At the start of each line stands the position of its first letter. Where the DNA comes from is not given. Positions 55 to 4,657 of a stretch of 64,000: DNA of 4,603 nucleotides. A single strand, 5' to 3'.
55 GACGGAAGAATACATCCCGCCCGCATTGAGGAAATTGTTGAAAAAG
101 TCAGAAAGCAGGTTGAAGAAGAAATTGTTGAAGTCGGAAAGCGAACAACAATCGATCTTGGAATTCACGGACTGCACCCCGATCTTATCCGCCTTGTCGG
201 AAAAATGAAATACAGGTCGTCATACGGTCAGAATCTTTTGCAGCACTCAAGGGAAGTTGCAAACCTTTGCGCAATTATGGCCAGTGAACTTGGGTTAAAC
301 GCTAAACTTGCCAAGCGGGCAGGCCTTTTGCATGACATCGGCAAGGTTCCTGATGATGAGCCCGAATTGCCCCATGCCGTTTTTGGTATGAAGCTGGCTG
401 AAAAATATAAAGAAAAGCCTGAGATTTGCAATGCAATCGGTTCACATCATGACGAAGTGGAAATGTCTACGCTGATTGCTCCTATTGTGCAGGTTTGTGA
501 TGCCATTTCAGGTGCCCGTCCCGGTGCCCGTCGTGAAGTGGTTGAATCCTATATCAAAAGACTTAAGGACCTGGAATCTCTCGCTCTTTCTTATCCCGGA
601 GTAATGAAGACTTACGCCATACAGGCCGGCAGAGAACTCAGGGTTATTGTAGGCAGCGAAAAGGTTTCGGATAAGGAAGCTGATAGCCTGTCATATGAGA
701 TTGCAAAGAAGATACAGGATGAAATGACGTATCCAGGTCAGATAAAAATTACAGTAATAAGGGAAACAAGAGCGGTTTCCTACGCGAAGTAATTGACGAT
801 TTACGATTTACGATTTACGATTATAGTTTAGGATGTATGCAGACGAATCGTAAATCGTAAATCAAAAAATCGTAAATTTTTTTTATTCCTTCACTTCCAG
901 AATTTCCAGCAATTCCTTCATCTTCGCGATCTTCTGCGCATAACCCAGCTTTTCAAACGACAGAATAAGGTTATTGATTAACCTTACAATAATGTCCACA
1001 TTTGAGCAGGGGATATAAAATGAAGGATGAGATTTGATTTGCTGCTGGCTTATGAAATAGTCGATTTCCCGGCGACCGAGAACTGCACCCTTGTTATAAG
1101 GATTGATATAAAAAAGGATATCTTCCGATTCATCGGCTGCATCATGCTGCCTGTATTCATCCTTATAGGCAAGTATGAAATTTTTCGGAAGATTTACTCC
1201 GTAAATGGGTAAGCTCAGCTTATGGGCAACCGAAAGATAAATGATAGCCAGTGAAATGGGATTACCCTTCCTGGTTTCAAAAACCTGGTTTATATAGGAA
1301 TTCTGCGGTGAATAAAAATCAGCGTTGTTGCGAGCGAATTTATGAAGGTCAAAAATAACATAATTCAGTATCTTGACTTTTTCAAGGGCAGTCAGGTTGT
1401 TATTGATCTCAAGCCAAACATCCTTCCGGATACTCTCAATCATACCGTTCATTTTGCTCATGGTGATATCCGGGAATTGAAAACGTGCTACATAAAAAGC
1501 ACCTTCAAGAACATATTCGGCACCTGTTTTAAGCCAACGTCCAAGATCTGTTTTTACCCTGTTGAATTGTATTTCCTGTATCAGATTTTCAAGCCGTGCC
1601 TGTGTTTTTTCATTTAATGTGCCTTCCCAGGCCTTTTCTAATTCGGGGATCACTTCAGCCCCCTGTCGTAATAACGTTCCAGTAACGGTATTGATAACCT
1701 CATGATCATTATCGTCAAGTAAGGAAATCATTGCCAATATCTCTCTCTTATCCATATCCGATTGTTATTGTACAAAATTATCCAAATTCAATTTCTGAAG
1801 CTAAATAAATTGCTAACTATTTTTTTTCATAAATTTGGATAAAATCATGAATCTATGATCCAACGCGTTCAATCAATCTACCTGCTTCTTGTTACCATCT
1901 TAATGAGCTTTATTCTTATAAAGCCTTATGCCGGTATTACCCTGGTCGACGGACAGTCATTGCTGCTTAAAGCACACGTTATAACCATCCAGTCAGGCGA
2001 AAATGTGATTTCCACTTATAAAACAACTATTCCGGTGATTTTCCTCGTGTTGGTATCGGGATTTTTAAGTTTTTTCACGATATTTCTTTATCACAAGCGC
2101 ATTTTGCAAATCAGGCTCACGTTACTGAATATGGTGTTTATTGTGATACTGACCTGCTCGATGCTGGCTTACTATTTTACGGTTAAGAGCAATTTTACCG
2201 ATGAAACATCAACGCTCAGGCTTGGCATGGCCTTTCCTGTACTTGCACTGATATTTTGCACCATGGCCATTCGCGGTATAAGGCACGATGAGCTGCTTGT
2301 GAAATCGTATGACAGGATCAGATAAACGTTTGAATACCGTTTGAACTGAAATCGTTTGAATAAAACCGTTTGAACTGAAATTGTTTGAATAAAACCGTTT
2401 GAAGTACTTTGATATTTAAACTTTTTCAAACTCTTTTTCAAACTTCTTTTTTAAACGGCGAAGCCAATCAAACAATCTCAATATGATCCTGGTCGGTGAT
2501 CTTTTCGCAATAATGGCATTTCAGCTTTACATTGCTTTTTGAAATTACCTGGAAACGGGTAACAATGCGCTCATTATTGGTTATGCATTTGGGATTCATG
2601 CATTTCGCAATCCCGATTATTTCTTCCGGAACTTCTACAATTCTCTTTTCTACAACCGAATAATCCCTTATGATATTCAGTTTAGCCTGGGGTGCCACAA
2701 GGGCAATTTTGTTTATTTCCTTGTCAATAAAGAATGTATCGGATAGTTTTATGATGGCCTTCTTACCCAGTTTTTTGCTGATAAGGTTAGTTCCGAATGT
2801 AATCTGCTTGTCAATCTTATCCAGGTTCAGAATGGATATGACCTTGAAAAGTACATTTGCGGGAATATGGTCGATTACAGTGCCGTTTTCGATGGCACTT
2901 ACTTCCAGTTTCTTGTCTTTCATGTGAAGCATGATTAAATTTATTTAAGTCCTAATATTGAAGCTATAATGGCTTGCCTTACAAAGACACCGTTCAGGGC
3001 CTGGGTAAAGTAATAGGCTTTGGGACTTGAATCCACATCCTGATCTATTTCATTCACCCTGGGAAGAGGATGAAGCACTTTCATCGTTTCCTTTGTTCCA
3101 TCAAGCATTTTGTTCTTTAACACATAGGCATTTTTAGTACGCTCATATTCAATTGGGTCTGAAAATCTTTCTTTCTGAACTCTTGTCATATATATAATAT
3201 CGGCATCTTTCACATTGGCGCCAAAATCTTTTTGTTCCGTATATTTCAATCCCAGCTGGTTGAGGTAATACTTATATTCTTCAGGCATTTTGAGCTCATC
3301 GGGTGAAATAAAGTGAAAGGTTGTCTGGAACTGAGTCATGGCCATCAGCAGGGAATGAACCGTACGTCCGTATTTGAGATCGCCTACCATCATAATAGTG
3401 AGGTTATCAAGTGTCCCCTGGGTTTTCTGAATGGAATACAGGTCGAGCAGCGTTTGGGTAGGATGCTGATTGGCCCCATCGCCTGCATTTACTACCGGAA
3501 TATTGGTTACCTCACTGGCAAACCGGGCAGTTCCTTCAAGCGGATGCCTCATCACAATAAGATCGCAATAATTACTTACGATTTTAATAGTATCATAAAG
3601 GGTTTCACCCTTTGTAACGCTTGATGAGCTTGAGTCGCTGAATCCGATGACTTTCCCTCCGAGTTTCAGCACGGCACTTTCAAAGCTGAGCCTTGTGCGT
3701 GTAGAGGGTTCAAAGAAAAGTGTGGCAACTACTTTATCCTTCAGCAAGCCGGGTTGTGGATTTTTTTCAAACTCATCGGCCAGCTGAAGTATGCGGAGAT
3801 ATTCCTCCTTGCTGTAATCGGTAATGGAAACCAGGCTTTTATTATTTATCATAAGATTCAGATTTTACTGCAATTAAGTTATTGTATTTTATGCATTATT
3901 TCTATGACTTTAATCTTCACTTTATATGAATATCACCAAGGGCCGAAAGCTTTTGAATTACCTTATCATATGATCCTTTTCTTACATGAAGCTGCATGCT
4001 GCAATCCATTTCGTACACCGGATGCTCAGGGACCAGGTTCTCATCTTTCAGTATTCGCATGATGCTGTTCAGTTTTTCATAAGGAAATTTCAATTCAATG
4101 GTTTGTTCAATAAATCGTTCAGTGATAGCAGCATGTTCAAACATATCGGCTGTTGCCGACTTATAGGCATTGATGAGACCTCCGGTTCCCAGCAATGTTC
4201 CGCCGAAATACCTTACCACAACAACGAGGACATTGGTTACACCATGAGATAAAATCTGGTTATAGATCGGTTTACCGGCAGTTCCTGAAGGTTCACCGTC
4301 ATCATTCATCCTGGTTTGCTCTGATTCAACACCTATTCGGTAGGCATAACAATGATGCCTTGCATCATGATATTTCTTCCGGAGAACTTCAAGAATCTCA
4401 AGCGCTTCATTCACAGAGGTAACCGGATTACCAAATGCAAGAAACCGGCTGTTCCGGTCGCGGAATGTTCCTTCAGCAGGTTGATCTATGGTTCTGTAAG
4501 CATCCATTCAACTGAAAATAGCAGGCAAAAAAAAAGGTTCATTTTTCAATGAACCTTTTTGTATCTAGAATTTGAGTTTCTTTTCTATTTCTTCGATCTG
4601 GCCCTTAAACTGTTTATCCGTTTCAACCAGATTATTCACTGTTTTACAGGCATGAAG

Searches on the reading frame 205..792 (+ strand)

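Call 62: search_protein_families(library=pfam, proteins=[window:205-792:+], max_evalue=0.00001)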
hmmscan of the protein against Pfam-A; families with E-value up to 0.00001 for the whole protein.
window:205-792:+ (195 aa): 2 families
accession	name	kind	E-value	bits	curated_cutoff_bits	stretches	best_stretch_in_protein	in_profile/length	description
PF01966.28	HD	-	2.1e-21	76.8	22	1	12-102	2-114/116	HD domain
PF08668.18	HDOD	-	5.5e-07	29.7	22.9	0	10-48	94-133/196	HDOD domain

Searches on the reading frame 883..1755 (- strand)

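Call 62: search_protein_families(library=pfam, proteins=[window:883-1755:-], max_evalue=0.00001)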
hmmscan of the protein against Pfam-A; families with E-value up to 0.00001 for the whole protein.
window:883-1755:- (290 aa): 1 family
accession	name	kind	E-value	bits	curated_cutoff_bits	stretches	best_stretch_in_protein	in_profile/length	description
PF13369.12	Transglut_core2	-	5.6e-40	136.8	23.5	1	102-261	3-155/155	Transglutaminase-like superfamily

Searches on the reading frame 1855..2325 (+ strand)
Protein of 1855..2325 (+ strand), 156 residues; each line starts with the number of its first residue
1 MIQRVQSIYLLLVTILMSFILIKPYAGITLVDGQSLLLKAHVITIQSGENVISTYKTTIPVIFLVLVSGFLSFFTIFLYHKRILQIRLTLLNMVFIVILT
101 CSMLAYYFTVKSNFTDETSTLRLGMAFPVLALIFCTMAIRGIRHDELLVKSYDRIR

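Call 62: search_protein_families(library=pfam, proteins=[window:1855-2325:+], max_evalue=0.00001)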
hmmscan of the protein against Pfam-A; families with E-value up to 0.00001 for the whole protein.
window:1855-2325:+ (156 aa): 1 family
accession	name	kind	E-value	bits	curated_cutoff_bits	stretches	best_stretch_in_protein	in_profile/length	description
PF14126.11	DUF4293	-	3.2e-38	131.8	27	1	2-155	1-153/153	Domain of unknown function (DUF4293)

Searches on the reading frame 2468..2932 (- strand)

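Call 62: search_protein_families(library=pfam, proteins=[window:2468-2932:-], max_evalue=0.00001)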
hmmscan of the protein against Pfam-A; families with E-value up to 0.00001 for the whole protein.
window:2468-2932:- (154 aa): 2 families
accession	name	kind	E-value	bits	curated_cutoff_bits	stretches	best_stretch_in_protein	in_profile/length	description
PF01948.23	PyrI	-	3.2e-29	101.4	25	1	9-99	1-92/93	Aspartate carbamoyltransferase regulatory chain, allosteric domain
PF02748.20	PyrI_C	-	5.8e-19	68.1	23.4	1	104-151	1-48/48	Aspartate carbamoyltransferase regulatory chain, metal binding domain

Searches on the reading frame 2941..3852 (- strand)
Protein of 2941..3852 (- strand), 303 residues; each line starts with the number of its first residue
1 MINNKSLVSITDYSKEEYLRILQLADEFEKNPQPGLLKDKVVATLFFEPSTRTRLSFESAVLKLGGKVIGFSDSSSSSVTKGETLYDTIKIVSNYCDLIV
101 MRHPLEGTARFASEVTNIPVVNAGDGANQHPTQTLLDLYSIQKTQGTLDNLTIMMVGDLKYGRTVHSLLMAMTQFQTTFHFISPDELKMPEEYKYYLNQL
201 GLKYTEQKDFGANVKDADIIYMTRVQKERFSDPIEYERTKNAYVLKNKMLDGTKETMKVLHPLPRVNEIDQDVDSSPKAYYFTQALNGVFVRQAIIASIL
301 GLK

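Call 62: search_protein_families(library=pfam, proteins=[window:2941-3852:-], max_evalue=0.00001)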
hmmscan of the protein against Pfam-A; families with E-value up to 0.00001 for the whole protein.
window:2941-3852:- (303 aa): 2 families
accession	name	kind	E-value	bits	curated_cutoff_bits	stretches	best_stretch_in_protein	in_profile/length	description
PF02729.26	OTCace_N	-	7.7e-48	162.8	29.9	1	5-142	1-147/148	Aspartate/ornithine carbamoyltransferase, carbamoyl-P binding domain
PF00185.30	OTCace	-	8.5e-32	110.8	29.4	1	150-298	2-156/157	Aspartate/ornithine carbamoyltransferase, Asp/Orn binding domain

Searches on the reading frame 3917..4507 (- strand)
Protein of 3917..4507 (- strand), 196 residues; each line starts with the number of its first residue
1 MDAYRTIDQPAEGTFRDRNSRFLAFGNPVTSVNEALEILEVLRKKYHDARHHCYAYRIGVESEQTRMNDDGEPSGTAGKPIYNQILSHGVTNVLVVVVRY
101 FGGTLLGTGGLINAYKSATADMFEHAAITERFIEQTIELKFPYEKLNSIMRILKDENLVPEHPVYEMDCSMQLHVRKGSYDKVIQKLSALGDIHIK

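Call 62: search_protein_families(library=pfam, proteins=[window:3917-4507:-], max_evalue=0.00001)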
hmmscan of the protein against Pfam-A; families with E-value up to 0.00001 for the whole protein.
window:3917-4507:- (196 aa): 1 family
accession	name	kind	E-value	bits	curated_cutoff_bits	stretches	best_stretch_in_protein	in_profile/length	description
PF01205.25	UPF0029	-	1.1e-37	128.7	27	1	18-122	1-106/107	Uncharacterized protein family UPF0029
